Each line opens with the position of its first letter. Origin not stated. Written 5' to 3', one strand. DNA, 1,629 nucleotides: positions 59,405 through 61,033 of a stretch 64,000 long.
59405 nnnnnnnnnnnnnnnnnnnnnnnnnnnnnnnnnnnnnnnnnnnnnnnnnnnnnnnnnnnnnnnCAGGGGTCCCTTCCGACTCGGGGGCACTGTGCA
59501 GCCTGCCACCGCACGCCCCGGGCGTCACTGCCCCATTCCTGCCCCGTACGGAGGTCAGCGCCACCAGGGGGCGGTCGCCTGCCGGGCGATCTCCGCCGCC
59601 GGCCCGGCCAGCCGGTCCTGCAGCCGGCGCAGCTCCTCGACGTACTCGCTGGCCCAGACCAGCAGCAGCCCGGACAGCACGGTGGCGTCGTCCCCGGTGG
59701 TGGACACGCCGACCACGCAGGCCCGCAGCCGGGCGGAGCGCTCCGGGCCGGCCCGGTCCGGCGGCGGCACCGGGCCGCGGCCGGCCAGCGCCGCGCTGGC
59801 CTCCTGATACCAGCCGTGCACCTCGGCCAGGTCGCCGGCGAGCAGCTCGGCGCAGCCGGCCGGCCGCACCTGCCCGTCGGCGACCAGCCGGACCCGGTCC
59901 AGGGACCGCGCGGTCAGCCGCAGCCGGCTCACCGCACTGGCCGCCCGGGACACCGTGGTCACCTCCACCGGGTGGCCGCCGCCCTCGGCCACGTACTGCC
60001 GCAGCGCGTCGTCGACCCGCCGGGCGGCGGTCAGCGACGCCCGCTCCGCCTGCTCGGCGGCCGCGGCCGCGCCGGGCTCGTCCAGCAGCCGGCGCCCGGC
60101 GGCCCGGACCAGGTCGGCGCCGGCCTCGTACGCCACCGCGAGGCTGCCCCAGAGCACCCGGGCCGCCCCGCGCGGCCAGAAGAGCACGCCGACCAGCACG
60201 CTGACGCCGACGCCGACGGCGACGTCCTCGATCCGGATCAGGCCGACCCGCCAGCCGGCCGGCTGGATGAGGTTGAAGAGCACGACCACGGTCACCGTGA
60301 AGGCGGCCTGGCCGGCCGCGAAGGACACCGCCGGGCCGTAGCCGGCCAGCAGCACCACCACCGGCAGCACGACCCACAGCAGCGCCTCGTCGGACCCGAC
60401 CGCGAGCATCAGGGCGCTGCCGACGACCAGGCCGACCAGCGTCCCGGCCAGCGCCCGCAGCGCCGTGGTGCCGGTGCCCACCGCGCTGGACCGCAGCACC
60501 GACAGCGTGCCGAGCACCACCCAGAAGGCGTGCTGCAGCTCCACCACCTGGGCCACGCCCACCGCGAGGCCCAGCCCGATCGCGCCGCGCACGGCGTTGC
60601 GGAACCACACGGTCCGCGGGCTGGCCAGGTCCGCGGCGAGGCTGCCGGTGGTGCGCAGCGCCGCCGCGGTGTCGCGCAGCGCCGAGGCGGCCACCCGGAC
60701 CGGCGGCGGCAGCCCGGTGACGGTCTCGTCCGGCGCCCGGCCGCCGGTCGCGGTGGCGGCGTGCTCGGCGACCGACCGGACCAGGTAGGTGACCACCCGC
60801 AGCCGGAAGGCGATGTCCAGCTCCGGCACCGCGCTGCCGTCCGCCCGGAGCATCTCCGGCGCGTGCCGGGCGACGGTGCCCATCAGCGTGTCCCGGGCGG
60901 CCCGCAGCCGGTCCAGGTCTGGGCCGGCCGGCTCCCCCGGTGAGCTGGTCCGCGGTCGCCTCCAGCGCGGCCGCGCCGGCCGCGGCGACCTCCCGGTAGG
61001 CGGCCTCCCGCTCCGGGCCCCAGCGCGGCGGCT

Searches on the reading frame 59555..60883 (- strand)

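Call 75: search_protein_families(library=pfam, proteins=[window:59555-60883:-], max_evalue=0.00001)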
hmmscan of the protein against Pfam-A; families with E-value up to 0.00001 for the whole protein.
window:59555-60883:- (442 aa): 2 families
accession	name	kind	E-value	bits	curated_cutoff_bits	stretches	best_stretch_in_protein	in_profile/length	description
PF13515.12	FUSC_2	-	3.2e-17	63.3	25.6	1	106-231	1-126/126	Fusaric acid resistance protein-like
PF04632.18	FUSC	-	6.6e-13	48.6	30.9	1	97-434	5-332/660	Fusaric acid resistance protein family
